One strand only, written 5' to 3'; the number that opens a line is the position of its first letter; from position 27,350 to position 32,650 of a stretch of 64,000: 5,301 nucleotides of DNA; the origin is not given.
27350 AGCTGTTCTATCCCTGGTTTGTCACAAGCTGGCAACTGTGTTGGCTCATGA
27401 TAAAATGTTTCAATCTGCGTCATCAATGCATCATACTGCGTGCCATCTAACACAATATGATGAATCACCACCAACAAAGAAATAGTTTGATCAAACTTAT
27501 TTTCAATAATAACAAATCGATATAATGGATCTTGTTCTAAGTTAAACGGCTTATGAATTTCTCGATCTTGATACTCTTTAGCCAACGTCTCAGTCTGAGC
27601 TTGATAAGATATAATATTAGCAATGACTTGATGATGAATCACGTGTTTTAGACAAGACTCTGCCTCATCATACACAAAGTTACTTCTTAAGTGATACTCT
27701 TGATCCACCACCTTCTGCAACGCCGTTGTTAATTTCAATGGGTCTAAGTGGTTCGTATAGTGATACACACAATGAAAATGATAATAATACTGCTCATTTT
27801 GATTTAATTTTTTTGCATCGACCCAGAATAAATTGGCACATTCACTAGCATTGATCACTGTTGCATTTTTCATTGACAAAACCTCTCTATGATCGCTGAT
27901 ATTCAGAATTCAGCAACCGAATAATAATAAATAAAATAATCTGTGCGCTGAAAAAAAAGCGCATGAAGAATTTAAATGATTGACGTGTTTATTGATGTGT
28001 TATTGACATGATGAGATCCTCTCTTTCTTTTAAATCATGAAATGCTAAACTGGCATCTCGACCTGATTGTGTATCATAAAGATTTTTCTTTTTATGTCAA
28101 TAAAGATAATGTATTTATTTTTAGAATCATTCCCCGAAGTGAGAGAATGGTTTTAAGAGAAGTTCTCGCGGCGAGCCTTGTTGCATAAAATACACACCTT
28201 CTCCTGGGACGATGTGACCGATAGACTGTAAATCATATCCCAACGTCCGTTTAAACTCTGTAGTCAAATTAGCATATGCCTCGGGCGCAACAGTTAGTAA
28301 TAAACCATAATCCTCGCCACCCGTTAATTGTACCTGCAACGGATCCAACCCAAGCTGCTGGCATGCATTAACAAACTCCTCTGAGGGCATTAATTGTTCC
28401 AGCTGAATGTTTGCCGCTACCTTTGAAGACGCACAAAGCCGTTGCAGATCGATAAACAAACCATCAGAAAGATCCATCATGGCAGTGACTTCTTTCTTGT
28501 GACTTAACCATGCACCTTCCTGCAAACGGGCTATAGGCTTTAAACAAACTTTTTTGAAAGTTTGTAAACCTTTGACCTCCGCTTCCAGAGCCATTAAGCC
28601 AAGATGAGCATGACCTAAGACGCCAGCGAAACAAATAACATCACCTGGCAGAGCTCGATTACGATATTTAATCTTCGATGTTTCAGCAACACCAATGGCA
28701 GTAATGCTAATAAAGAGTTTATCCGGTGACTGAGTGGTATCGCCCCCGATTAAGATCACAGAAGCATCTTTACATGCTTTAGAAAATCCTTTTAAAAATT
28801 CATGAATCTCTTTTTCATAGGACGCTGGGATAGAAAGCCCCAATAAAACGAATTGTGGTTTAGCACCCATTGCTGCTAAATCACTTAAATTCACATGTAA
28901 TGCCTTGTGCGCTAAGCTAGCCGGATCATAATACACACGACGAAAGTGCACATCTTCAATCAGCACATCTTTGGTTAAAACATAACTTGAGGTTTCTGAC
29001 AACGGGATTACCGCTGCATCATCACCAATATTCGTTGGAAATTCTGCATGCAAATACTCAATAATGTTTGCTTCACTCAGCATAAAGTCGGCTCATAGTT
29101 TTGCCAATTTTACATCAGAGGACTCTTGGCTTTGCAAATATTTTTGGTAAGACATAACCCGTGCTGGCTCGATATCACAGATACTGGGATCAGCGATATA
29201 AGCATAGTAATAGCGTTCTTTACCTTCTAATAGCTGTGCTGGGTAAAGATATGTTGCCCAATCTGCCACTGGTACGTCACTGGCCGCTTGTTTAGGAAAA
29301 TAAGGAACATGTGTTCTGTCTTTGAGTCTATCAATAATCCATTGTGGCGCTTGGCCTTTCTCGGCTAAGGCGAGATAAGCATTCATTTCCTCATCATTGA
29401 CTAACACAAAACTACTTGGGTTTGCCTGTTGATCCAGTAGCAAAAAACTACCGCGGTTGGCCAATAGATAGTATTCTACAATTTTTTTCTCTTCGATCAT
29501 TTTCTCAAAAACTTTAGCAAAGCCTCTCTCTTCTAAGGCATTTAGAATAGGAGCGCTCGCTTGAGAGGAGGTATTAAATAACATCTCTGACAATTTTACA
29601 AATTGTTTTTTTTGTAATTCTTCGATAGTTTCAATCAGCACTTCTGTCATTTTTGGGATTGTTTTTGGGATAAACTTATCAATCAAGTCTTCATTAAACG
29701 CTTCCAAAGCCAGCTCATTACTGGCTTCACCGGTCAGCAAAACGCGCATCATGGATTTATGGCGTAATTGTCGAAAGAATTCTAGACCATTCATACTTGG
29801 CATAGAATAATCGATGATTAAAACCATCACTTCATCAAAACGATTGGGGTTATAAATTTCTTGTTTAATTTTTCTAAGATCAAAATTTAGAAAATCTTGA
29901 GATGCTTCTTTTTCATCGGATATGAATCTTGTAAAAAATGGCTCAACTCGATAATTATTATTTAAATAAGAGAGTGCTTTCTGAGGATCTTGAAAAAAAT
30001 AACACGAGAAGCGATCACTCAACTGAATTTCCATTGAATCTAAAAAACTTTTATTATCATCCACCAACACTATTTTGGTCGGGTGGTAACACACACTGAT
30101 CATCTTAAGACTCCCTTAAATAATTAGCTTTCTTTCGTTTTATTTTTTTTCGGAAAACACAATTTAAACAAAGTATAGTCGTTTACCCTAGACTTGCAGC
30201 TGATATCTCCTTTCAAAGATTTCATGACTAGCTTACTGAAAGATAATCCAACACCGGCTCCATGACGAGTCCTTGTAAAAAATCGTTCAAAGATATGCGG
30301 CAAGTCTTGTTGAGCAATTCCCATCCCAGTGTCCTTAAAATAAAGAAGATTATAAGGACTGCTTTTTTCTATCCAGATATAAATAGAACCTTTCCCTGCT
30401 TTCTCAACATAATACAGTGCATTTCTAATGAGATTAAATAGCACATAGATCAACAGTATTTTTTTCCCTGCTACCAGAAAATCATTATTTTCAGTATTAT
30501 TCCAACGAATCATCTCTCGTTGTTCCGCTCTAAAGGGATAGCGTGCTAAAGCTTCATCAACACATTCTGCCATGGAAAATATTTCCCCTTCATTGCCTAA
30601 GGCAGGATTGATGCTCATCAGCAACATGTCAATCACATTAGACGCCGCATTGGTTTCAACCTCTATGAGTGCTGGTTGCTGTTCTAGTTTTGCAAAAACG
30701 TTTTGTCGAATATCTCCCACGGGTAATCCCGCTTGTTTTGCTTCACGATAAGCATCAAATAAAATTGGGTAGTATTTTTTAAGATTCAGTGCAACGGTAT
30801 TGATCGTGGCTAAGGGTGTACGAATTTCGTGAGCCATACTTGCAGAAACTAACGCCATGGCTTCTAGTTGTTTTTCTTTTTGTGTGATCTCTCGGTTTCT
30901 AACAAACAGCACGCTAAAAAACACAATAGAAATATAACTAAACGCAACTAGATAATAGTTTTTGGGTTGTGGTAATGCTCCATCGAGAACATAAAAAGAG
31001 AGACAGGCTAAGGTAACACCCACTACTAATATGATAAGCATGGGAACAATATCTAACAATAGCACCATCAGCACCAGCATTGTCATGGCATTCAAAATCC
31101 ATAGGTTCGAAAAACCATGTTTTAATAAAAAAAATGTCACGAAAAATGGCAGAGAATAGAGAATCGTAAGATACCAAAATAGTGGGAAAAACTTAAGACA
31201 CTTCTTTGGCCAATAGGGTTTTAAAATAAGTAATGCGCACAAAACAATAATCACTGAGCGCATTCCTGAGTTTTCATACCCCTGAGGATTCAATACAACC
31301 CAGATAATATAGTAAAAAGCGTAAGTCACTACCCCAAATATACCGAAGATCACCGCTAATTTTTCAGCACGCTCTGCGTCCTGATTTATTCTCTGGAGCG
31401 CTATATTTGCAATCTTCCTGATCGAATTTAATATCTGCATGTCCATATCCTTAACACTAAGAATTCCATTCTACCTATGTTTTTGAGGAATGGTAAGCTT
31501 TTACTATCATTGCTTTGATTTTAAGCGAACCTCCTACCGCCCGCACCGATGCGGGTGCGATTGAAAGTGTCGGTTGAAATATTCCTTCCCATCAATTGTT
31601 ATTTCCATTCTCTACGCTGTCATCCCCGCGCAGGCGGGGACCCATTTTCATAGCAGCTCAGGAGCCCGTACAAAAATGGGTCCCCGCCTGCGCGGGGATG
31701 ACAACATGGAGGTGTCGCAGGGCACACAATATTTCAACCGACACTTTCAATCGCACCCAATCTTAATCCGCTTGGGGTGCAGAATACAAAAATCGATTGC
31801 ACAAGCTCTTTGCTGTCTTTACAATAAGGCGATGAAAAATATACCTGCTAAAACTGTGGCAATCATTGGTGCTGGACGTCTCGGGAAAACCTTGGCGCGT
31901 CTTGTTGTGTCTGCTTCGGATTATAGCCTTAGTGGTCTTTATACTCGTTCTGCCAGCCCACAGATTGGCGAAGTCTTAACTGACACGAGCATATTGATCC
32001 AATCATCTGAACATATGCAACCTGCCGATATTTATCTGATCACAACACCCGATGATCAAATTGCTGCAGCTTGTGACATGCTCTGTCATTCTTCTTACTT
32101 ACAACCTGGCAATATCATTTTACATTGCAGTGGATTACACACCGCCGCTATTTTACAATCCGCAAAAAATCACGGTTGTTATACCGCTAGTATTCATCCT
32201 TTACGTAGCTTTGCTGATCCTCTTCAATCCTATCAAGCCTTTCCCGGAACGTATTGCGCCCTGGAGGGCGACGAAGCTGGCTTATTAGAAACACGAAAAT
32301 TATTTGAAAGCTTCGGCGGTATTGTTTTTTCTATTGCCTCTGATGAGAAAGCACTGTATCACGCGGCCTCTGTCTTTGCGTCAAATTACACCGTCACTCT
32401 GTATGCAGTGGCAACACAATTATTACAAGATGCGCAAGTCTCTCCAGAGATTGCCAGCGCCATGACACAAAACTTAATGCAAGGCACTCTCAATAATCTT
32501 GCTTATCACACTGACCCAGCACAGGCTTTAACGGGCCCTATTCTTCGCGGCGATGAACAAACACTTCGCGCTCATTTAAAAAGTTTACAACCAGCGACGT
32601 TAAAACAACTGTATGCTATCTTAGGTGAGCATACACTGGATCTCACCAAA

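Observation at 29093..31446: LqsS/LqsR-like sensor-regulator pair with no autoinducer synthase and non-canonical gene order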

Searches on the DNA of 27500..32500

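Call 74: search_rna_families(source=window, start=27500, end=32500, threshold=evalue, max_evalue=1)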
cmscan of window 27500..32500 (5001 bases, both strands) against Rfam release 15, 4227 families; matches with E-value up to 1: 2.
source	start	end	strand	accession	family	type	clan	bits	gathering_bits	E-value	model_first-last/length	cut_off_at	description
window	31620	31701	+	RF03582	mir-m22-1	Gene; miRNA;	-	29.1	80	0.075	1-67/67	no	mir-m22-1 microRNA precursor family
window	31620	31701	-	RF03582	mir-m22-1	Gene; miRNA;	-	26.7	80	0.26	1-67/67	no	mir-m22-1 microRNA precursor family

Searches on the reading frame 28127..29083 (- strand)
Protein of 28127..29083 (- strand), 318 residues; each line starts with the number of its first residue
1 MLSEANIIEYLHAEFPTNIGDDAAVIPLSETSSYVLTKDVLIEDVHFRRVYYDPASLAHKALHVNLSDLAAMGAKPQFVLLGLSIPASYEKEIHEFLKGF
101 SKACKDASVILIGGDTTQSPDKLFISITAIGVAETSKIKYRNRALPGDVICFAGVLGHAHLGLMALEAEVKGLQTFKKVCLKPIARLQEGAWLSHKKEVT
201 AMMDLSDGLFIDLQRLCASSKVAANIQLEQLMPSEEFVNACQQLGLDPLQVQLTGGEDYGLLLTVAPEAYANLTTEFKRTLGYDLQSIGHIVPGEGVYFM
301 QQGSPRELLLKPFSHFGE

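Call 3: search_protein_families(library=pfam, proteins=[window:28127-29083:-], max_evalue=0.1)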
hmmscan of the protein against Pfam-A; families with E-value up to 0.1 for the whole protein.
window:28127-29083:- (318 aa): 3 families
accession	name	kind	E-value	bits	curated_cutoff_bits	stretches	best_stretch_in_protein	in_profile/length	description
PF00586.29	AIRS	-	6e-29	101.2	24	1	20-133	1-112/112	AIR synthase related protein, N-terminal domain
PF02769.27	AIRS_C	-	4.3e-08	33.9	23.1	1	186-297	47-151/156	AIR synthase related protein, C-terminal domain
PF10017.15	Methyltransf_33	-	0.011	15.2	23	1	73-123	136-186/304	Histidine-specific methyltransferase, SAM-dependent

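Call 4: search_protein_families(library=ncbifam, proteins=[window:28127-29083:-], max_evalue=0.1)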
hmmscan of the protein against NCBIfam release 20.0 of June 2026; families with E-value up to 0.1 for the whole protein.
window:28127-29083:- (318 aa): 17 families
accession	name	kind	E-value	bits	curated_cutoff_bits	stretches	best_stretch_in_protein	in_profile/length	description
TIGR01379.1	thiL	equivalog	2e-79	266.9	184.15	1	16-316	20-320/320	thiamine-phosphate kinase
NF004351.0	PRK05731.1-4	equivalog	1e-57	195.7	324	1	19-269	37-285/321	thiamine-phosphate kinase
NF004353.0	PRK05731.2-2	equivalog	3.7e-51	174.1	301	1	4-316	2-302/311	thiamine-phosphate kinase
NF004350.0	PRK05731.1-1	equivalog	7.3e-50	169.7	441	1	16-317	24-323/325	thiamine-phosphate kinase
NF004354.0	PRK05731.2-3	equivalog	3.5e-47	161.1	204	1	4-280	4-249/273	thiamine-phosphate kinase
TIGR00476.1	selD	equivalog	1.4e-24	86.9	125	1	17-238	42-258/311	selenide, water dikinase SelD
NF002098.0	PRK00943.1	equivalog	3.1e-20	72.4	299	1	18-232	47-256/347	selenide, water dikinase SelD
TIGR02124.1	hypE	equivalog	3.2e-19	69.1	251.6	1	18-272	31-280/332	hydrogenase expression/formation protein HypE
TIGR04049.1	AIR_rel_sll0787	hypoth_equivalog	1.2e-15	57.4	321.3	1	16-304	39-303/318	sll0787 family AIR synthase-like protein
TIGR03267.1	methan_mark_2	hypoth_equivalog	7.2e-14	51.6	365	1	15-300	39-304/323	methanogenesis marker 2 protein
NF010705.0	PRK14105.1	equivalog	5.4e-11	42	291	1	18-165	45-187/345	selenide, water dikinase SelD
TIGR00878.1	purM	equivalog_domain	2.8e-09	36.6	236.35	1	64-151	84-176/332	phosphoribosylformylglycinamidine cyclo-ligase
NF002290.1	PRK01213.1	equivalog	5.2e-08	31.5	648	1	19-230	422-643/723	phosphoribosylformylglycinamidine synthase subunit PurL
TIGR01736.1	FGAM_synth_II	equivalog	3.5e-07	28.9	525.75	1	20-232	418-642/718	phosphoribosylformylglycinamidine synthase subunit PurL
TIGR04050.1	MSMEG_0567_Cter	hypoth_equivalog_domain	2.4e-06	27.2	312.2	1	19-133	32-136/296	MSMEG_0567/sll0787 family protein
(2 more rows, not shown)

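Call 15: list_cluster_members(proteins=[P0014, P0001, window:28127-29083:-])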
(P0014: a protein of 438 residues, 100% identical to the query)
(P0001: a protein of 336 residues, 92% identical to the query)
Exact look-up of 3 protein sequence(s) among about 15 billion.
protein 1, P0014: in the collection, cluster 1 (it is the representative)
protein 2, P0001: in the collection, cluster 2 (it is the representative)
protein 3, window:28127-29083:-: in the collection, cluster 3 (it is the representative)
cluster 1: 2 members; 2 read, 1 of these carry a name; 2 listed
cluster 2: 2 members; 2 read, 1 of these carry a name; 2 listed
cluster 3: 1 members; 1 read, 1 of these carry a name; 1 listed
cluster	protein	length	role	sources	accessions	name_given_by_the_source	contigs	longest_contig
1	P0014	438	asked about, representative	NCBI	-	-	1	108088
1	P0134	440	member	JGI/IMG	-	signal transduction histidine kinase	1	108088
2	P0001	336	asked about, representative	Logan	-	-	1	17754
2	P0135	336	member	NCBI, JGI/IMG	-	CheY-like chemotaxis protein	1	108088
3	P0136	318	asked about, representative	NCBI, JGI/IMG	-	thiamine-monophosphate kinase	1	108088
